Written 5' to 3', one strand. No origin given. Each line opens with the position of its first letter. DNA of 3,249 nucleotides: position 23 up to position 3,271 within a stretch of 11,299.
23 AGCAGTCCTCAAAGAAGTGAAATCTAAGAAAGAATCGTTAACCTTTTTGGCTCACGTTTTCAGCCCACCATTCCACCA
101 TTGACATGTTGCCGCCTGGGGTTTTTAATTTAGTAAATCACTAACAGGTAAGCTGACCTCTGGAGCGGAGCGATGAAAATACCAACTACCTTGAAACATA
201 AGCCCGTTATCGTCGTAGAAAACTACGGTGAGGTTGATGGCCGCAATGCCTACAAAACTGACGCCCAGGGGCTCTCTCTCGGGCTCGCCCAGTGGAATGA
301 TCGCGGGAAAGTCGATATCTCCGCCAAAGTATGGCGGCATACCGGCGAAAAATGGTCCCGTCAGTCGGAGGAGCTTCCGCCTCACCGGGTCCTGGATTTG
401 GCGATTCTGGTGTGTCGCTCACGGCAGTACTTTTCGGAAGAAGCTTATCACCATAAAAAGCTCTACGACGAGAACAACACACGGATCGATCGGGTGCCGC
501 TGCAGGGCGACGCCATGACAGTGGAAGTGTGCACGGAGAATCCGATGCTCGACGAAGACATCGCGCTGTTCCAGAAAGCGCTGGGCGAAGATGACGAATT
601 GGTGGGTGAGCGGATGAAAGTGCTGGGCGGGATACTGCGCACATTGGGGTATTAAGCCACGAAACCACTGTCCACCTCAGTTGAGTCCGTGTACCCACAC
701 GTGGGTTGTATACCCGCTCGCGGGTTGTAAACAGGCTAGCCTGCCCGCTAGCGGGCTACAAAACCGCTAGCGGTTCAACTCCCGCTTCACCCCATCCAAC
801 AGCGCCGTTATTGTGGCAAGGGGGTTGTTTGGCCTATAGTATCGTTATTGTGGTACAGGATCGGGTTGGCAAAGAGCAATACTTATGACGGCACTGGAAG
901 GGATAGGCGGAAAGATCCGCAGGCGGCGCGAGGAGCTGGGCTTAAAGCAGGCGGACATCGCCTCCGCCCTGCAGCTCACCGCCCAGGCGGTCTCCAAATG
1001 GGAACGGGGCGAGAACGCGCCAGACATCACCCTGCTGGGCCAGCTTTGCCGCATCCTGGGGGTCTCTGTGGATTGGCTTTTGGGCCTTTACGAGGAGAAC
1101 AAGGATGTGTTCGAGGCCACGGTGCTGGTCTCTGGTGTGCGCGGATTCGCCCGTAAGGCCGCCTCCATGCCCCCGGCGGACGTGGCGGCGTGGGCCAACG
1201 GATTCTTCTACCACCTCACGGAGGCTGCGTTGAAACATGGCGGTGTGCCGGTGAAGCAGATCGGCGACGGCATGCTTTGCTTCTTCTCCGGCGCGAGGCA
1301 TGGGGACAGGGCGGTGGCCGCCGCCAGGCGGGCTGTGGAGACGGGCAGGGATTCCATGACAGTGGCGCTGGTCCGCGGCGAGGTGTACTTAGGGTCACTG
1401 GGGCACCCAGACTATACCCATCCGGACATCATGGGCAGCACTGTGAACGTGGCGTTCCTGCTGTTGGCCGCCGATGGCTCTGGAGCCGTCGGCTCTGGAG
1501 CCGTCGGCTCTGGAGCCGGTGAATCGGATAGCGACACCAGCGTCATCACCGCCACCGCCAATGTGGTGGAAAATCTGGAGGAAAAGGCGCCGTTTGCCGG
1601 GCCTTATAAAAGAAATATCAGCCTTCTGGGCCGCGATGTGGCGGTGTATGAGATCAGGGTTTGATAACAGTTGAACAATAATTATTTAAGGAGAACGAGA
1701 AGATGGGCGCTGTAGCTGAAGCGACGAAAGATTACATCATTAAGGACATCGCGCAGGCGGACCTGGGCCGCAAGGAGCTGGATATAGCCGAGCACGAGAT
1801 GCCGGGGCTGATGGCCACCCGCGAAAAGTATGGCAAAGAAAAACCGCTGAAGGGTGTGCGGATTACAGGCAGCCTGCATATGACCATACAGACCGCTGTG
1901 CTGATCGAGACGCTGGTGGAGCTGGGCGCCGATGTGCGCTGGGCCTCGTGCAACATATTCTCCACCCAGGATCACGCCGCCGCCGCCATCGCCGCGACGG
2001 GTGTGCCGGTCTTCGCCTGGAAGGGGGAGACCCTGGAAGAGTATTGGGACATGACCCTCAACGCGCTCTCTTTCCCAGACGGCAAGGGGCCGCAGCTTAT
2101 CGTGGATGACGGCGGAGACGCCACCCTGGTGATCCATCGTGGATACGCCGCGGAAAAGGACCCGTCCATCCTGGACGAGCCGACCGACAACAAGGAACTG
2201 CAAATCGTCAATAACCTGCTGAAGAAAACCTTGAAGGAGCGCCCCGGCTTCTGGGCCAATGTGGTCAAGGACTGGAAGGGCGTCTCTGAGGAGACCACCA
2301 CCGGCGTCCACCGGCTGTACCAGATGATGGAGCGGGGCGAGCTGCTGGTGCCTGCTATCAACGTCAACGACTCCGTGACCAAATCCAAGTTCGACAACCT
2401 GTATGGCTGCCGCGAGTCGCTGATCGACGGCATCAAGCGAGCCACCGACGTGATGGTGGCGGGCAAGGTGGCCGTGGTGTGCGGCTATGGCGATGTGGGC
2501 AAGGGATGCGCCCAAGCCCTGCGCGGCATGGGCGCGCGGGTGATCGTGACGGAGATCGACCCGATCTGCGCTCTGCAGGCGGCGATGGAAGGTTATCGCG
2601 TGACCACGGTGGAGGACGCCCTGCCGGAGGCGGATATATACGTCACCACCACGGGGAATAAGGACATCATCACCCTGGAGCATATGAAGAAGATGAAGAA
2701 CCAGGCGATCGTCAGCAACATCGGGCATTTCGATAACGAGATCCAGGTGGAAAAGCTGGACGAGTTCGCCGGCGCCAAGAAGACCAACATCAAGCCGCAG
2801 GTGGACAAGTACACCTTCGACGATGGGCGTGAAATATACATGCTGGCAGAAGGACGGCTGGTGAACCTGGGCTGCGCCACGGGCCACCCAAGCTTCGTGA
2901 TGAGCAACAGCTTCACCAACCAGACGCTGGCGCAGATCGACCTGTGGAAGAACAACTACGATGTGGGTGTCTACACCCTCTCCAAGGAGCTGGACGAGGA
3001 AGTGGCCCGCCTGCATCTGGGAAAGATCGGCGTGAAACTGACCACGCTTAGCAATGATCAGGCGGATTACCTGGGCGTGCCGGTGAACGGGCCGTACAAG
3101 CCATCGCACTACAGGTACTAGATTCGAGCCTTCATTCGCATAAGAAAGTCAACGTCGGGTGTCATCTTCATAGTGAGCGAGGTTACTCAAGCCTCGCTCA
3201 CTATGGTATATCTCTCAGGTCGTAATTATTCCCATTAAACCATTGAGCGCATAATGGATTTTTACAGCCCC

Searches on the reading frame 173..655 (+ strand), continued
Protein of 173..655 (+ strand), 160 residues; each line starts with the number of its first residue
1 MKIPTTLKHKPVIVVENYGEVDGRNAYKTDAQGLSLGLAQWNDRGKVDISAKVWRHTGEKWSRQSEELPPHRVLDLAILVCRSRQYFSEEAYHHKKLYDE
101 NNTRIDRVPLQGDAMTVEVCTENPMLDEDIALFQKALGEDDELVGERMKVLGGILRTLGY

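Call 61: search_protein_families(library=padloc, proteins=[window:173-655:+, L009:6486-6824:+, L017:6499-6870:+], max_evalue=0.01)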
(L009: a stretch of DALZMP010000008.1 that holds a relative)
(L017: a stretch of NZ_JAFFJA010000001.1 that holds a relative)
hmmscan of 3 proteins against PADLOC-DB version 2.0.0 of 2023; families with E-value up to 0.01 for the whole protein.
window:173-655:+ (160 aa): 0 families

L009:6486-6824:+ (112 aa): 5 families
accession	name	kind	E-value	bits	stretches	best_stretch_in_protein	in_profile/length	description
PDLC03701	HEase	-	7.1e-09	33.9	1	18-85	3-70/271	homing endonuclease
PDLC03973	UzuA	-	4.1e-06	24.6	1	11-94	177-262/278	-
PDLC03974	UzuA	-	8.9e-05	20.1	1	8-92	204-292/310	-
PDLC03693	HEase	-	0.00069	16.9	1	12-92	102-183/313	homing endonuclease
PDLC03677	HEase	-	0.002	15.6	1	12-51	43-81/359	homing endonuclease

L017:6499-6870:+ (123 aa): 2 families
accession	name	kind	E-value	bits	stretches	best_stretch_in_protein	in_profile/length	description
PDLC03701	HEase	-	1.7e-10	39.2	1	25-98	4-80/271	homing endonuclease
PDLC03693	HEase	-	0.00066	17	1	17-89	101-174/313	homing endonuclease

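Call 62: fold_search(model_id=the predicted structure, library=pdb)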
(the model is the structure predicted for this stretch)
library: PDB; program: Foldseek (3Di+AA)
matches with E <= 10: 209; with E <= 0.001: 0
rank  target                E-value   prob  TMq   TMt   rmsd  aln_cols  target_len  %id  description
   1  4jeg_A                5.7e-01  0.11  0.14  0.19  13.1        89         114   11  Crystal Structure of Monobody CS1/SHP2 C-SH2 Domain Complex (released 2013-08-28)
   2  5cw5_C                6.0e-01  0.08  0.16  0.14  19.8       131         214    9  Structure of CfBRCC36-CfKIAA0157 complex (QSQ mutant) (released 2015-09-16)
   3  5cw5_A                6.8e-01  0.07  0.17  0.14  19.7       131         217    9  Structure of CfBRCC36-CfKIAA0157 complex (QSQ mutant) (released 2015-09-16)
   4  5cw3_A                8.8e-01  0.07  0.20  0.15  19.9       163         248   10  Structure of CfBRCC36-CfKIAA0157 complex (Zn Edge) (released 2015-09-16)
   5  8s04_B                1.3e+00  0.08  0.25  0.11  10.5       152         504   12  A fragment-based inhibitor of SHP2 (released 2024-03-20)
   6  8t6g_B                1.3e+00  0.03  0.13  0.05  14.4       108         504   15  Identification of GDC-1971 (RLY-1971), a SHP2 inhibitor designed for the treatment of solid tumors (released 2023-10-11)
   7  5k0w_A                1.4e+00  0.03  0.13  0.09  19.2       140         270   12  Crystal structure of the metallo-beta-lactamase GOB-18 from Elizabethkingia meningoseptica (released 2016-08-03)
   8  8u7x_B                1.4e+00  0.08  0.24  0.11  10.7       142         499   13  Crystal structure of non-receptor protein tyrosine phosphatase SHP2 in complex with inhibitor compound 24 (released 2024-01-03)
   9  4gsk_Z                1.5e+00  0.14  0.20  0.23   5.3        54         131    7  Crystal structure of an Atg7-Atg10 crosslinked complex (released 2012-11-14)
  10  8t8q_B                1.5e+00  0.07  0.22  0.10  11.6       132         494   13  Identification of GDC-1971 (RLY-1971), a SHP2 inhibitor designed for the treatment of solid tumors (released 2023-10-11)
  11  5cw4_A                1.5e+00  0.06  0.17  0.13  20.2       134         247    9  Structure of CfBRCC36-CfKIAA0157 complex (Selenium Edge) (released 2015-09-16)
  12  5aeb_A                1.5e+00  0.02  0.13  0.09  19.7       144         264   14  Crystal structure of the class B3 di-zinc metallo-beta-lactamase LRA- 12 from an Alaskan soil metagenome. (released 2015-09-16)
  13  6i4x_A                1.6e+00  0.08  0.16  0.16  10.9        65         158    9  Crystal structure of SOCS2:Elongin C:Elongin B in complex with erythropoietin receptor peptide (released 2019-05-29)
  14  5iqk_A                1.6e+00  0.03  0.13  0.08  16.8       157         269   11  Rm3 metallo-beta-lactamase (released 2016-03-23)
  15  6i5j_A                1.7e+00  0.06  0.15  0.15  10.3        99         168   10  Crystal structure of SOCS2:Elongin C:Elongin B in complex with growth hormone receptor peptide (released 2019-05-29)
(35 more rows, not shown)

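Call 63: find_encoding_contigs(protein=P0002, flank=5000, max_places=3)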
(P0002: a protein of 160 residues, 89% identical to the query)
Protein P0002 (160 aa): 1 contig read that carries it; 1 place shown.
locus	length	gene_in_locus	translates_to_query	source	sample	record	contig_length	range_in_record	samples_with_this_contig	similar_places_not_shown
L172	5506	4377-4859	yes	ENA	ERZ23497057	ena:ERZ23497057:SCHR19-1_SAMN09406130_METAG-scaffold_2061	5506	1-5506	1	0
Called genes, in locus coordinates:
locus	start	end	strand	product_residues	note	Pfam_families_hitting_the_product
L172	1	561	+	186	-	?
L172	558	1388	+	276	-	PF00535:Glycos_transf_2, PF10111:Glyco_tranf_2_2 (faint), PF13641:Glyco_tranf_2_3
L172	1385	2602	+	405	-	PF01943:Polysacc_synt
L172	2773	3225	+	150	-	-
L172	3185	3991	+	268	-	-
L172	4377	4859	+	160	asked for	PF20140:DUF6530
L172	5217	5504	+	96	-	?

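Call 64: find_encoding_contigs(protein=P0003, flank=5000, max_places=3)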
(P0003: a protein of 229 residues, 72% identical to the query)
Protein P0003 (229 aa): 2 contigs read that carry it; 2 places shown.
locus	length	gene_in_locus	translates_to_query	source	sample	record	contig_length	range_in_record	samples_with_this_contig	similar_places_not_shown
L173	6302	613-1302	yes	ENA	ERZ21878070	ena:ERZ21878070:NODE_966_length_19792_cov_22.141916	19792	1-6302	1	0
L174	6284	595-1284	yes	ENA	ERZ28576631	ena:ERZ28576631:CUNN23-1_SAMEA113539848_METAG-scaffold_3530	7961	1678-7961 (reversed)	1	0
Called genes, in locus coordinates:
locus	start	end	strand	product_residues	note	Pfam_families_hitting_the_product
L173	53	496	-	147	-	PF03862:SpoVAC_SpoVAEB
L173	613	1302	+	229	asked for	PF20140:DUF6530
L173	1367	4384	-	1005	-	PF09992:NAGPA, PF00395:SLH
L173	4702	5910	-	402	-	PF04055:Radical_SAM, PF06969:HemN_C (weak)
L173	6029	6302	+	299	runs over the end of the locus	PF00849:PseudoU_synth_2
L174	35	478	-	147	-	PF03862:SpoVAC_SpoVAEB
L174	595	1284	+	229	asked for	PF20140:DUF6530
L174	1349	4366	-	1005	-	PF09992:NAGPA, PF00395:SLH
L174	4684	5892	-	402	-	PF04055:Radical_SAM, PF06969:HemN_C (weak)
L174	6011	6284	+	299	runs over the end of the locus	PF00849:PseudoU_synth_2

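Call 77: search_protein_families(library=phrogs, proteins=[window:173-655:+, L009:6486-6824:+], max_evalue=0.001)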
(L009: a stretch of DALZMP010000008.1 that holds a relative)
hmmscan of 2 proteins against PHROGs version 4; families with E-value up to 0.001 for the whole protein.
window:173-655:+ (160 aa): 0 families

L009:6486-6824:+ (112 aa): 5 families
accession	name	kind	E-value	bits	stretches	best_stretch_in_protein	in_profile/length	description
phrog_7168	-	DNA, RNA and nucleotide metabolism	2.3e-12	48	1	20-86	4-68/284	homing endonuclease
phrog_314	-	DNA, RNA and nucleotide metabolism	2.1e-10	41.2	1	7-80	168-236/574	homing endonuclease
phrog_19446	-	DNA, RNA and nucleotide metabolism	2.1e-06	28.4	1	20-85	4-67/254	homing endonuclease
phrog_5123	-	DNA, RNA and nucleotide metabolism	1.3e-05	26.2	1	19-90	3-74/152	homing endonuclease with GIY-YIG motif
phrog_447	-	other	0.00023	22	0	20-94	29-107/148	NAD synthetase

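Call 78: search_dna_similar(query=window:173-655:+, collection=plasmids, mode=protein, max_rows=15)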
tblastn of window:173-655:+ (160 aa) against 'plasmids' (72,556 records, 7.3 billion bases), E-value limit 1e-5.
Records with a match: 109; places in all: 112; records where one place covers at least 80% of the query: 96.
Best place of each record, by identity: 60-80% 10; <60% 99.
By first word of the organism name: Klebsiella 46; Escherichia 17; Enterobacter 11; Aeromonas 7; Citrobacter 6; Acinetobacter 5; Listeria 2; Enterococcus 2; Salmonella 2; Moraxella 2; and 9 more.
By predicted mobility (MOB-suite, as given by PLSDB): non-mobilizable 65; mobilizable 39; conjugative 5.
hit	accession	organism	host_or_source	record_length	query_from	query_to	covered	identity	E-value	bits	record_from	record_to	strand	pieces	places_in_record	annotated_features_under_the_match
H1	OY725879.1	Subdoligranulum variabile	-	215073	1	160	100%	75.0%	6e-76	252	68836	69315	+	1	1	none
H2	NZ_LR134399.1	Listeria monocytogenes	Homo sapiens,Vein blood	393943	1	160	100%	68.1%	3e-68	230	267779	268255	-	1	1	DUF6530 family protein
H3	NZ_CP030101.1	Listeria monocytogenes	Environment,water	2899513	1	160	100%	66.9%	4e-67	227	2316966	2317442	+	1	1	none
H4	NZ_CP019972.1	Enterococcus faecium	Homo sapiens,rectal swab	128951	1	160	100%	65.0%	8e-62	212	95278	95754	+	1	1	DUF6530 family protein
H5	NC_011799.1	Escherichia coli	-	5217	1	160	100%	48.1%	5e-36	138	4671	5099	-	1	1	DUF6530 family protein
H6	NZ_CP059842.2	Escherichia coli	Homo sapiens,stool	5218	1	160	100%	48.1%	5e-36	138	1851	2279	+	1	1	DUF6530 family protein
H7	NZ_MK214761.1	Escherichia coli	-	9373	1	160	100%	48.1%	5e-36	138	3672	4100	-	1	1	DUF6530 family protein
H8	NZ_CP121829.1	Aeromonas veronii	Homo sapiens,plasma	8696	1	160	100%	47.5%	1e-36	139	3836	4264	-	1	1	DUF6530 family protein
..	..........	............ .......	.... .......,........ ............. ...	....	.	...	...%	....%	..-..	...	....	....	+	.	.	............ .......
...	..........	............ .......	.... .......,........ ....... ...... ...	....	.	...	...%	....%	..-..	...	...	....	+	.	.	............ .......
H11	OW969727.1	Enterobacter cloacae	Homo sapiens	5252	1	160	100%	47.5%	2e-35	136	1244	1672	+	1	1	hypothetical protein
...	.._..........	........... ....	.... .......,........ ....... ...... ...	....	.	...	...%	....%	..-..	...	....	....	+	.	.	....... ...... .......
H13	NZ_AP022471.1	Enterobacter roggenkampii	-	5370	1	160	100%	47.5%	2e-35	136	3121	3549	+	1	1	DUF6530 family protein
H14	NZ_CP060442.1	Citrobacter cronae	Manis javanica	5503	1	160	100%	47.5%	2e-35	136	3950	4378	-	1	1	DUF6530 family protein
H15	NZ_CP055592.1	Citrobacter freundii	culture,Wastewater effluent sample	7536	1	160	100%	47.5%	2e-35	136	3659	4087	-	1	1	DUF6530 family protein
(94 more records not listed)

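Call 79: search_dna_similar(query=window:173-655:+, collection=phages, mode=protein, max_rows=10)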
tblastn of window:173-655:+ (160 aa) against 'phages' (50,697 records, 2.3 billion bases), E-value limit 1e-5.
Records with a match: 3; places in all: 3; records where one place covers at least 80% of the query: 3.
Best place of each record, by identity: 60-80% 3.
By first word of the organism name: Listeria 3.
By host as written in the record: Listeria monocytogenes 3.
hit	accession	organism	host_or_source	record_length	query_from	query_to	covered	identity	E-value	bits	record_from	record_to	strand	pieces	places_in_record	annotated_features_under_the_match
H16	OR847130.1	Listeria phage LM 4-11-1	Listeria monocytogenes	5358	1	160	100%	66.9%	1e-67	227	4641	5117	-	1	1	record has no annotation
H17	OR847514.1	Listeria phage LM 4-11-1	Listeria monocytogenes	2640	1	160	100%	65.0%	6e-63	212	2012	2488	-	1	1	record has no annotation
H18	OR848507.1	Listeria phage LM 4-14-1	Listeria monocytogenes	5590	1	160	100%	65.0%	2e-62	212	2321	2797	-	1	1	record has no annotation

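Call 81: get_annotated_region(hit=H8, flank=4500)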
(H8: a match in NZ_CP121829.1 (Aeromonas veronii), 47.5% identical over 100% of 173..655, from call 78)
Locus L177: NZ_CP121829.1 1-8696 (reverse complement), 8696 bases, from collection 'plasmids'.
description: Aeromonas veronii strain ANYA 19083 plasmid unnamed1, complete sequence
organism: Aeromonas veronii (NCBI taxid 654)
taxonomy: Bacteria; Pseudomonadota; Gammaproteobacteria; Aeromonadales; Aeromonadaceae; Aeromonas; Aeromonas veronii
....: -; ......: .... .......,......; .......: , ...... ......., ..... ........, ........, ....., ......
typing (MOB-suite, as given by PLSDB): mobilizable; replicon rep_cluster_1069; relaxase MOBP
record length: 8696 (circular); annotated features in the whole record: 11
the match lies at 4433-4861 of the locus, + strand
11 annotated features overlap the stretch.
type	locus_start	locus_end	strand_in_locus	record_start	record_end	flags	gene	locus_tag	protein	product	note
CDS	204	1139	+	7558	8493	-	-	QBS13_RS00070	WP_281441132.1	replication initiation protein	-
CDS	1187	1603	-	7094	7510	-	-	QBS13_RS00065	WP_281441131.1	hypothetical protein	-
CDS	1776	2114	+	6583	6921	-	-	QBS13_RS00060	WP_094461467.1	MobC family plasmid mobilization relaxosome protein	-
CDS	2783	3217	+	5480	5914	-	-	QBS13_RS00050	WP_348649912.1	MbeB family mobilization protein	-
CDS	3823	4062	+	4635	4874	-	-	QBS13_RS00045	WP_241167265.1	CopG family ribbon-helix-helix protein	-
CDS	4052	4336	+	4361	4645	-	-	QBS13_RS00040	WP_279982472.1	type II toxin-antitoxin system RelE/ParE family toxin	GO:0030541 - plasmid partitioning [Evidence IEA]; GO:0051290 - protein heterotetramerization [Evidence IEA]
CDS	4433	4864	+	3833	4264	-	-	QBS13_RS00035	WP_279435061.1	DUF6530 family protein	-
CDS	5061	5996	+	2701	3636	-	-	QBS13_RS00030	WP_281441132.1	replication initiation protein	-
CDS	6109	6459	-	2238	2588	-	-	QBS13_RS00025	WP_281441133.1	hypothetical protein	-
CDS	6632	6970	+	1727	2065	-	-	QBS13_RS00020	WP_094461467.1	MobC family plasmid mobilization relaxosome protein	-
CDS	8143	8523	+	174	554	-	-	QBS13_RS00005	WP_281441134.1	hypothetical protein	-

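Call 82: get_annotated_region(hit=H4, flank=4000)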
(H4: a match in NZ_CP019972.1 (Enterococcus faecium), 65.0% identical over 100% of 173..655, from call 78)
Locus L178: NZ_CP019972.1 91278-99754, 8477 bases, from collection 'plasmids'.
description: Enterococcus faecium isolate 2014-VREF-114 plasmid p114-2
organism: Enterococcus faecium (NCBI taxid 1352)
taxonomy: Bacteria; Bacillota; Bacilli; Lactobacillales; Enterococcaceae; Enterococcus; Enterococcus faecium
host: -; source: Homo sapiens,rectal swab; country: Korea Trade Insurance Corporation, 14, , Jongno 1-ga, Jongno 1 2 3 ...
typing (MOB-suite, as given by PLSDB): conjugative; replicon rep_cluster_150; relaxase MOBP; mating-pair formation MPF_T
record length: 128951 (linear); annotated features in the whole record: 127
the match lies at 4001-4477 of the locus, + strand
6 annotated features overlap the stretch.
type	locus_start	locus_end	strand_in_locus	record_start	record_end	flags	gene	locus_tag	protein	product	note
CDS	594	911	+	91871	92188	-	-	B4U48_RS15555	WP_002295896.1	AzlD domain-containing protein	-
CDS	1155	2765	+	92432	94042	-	-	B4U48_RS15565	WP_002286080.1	polysaccharide biosynthesis protein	GO:0009252 - peptidoglycan biosynthetic process [Evidence IEA]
CDS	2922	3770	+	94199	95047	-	-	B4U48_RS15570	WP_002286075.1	DegV family protein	-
CDS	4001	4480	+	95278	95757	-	-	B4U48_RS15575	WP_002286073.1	DUF6530 family protein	-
CDS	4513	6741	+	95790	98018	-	-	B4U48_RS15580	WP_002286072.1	AAA family ATPase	-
CDS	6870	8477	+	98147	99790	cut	-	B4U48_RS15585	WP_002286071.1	alpha-glucosidase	-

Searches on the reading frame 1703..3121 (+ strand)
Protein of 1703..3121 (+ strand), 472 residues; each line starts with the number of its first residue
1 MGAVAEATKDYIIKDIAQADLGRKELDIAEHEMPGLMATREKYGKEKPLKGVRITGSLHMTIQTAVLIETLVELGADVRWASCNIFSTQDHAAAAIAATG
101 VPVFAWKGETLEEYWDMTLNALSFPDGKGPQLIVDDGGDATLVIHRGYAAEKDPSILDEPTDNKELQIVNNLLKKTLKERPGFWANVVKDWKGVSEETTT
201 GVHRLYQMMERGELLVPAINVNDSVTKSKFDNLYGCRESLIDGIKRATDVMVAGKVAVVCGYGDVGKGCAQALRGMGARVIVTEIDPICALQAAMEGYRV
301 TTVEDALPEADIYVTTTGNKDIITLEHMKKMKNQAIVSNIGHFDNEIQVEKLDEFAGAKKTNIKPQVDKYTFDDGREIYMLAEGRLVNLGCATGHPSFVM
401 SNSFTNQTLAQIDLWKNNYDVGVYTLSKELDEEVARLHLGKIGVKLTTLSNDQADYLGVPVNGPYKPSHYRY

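Call 7: search_protein_families(library=pfam, proteins=[window:1703-3121:+], max_evalue=0.01)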
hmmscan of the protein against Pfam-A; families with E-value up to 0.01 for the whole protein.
window:1703-3121:+ (472 aa): 7 families
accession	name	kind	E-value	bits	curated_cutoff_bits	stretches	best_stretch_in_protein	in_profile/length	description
PF05221.23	AdoHcyase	-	6.9e-149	495.3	25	1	10-471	1-299/299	S-adenosyl-L-homocysteine hydrolase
PF00670.27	AdoHcyase_NAD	-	4.2e-85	284.2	27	1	232-394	1-162/162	S-adenosyl-L-homocysteine hydrolase, NAD binding domain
PF02826.25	2-Hacid_dh_C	-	3.7e-10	39.9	25.1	1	251-341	33-127/178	D-isomer specific 2-hydroxyacid dehydrogenase, NAD binding domain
PF07991.19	KARI_N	-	1.3e-05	25.3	20.6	1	253-317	3-68/165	Acetohydroxy acid isomeroreductase, NADPH-binding domain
PF02254.24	TrkA_N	-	8.5e-05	23.3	23.8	1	258-302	2-46/116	TrkA-N domain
PF03807.23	F420_oxidored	-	0.0057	17.7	21.6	0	255-325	1-75/94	NADP oxidoreductase coenzyme F420-dependent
PF13241.12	NAD_binding_7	-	0.0089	17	22.1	0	252-322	5-74/104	Putative NAD(P)-binding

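Call 8: search_protein_families(library=ncbifam, proteins=[window:1703-3121:+], max_evalue=0.01)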
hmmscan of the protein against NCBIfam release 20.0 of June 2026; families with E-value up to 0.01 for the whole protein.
window:1703-3121:+ (472 aa): 17 families
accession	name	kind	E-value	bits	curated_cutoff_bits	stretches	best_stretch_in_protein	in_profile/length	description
TIGR00936.1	ahcY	equivalog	7.5e-191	634.4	497.6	1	11-464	1-416/416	adenosylhomocysteinase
NF004005.0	PRK05476.2-3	equivalog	9.3e-133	443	275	2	186-457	140-412/418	adenosylhomocysteinase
NF004009.0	PRK05476.3-2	equivalog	1.1e-59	202.6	485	2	179-444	199-459/487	adenosylhomocysteinase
NF004010.0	PRK05476.3-3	equivalog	1.4e-53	182.4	512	2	184-456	140-422/432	adenosylhomocysteinase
NF004008.0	PRK05476.3-1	equivalog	1.9e-21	76.5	440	1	193-429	96-313/326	adenosylhomocysteinase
TIGR02853.1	spore_dpaA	equivalog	7.8e-07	28.6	319.65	1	247-338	144-237/287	dipicolinic acid synthetase subunit A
NF006162.0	PRK08306.1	equivalog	6.9e-06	25.6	261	1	247-337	147-239/297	dipicolinate synthase subunit DpsA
NF004017.0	PRK05479.1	equivalog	1.7e-05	23.7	336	1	251-316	14-80/337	ketol-acid reductoisomerase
TIGR04058.1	AcACP_reductase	equivalog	0.0003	20.2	449.7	1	252-342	154-247/339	long-chain acyl-[acyl-carrier-protein] reductase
TIGR00465.1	ilvC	equivalog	0.00032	19.8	226.15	1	253-320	2-70/314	ketol-acid reductoisomerase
NF005224.0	PRK06720.1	equivalog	0.00047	20.2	207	1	248-296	10-58/169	hypothetical protein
NF006159.0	PRK08303.1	subfamily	0.00095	18.5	364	1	252-381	6-130/305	SDR family oxidoreductase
NF006263.0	PRK08410.1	equivalog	0.0012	18.3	389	1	251-342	142-233/311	D-2-hydroxyacid dehydrogenase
NF008759.0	PRK11790.1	equivalog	0.0021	16.8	404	1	252-340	150-239/410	phosphoglycerate dehydrogenase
NF009940.0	PRK13403.1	equivalog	0.0025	16.7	406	1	251-312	13-74/335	ketol-acid reductoisomerase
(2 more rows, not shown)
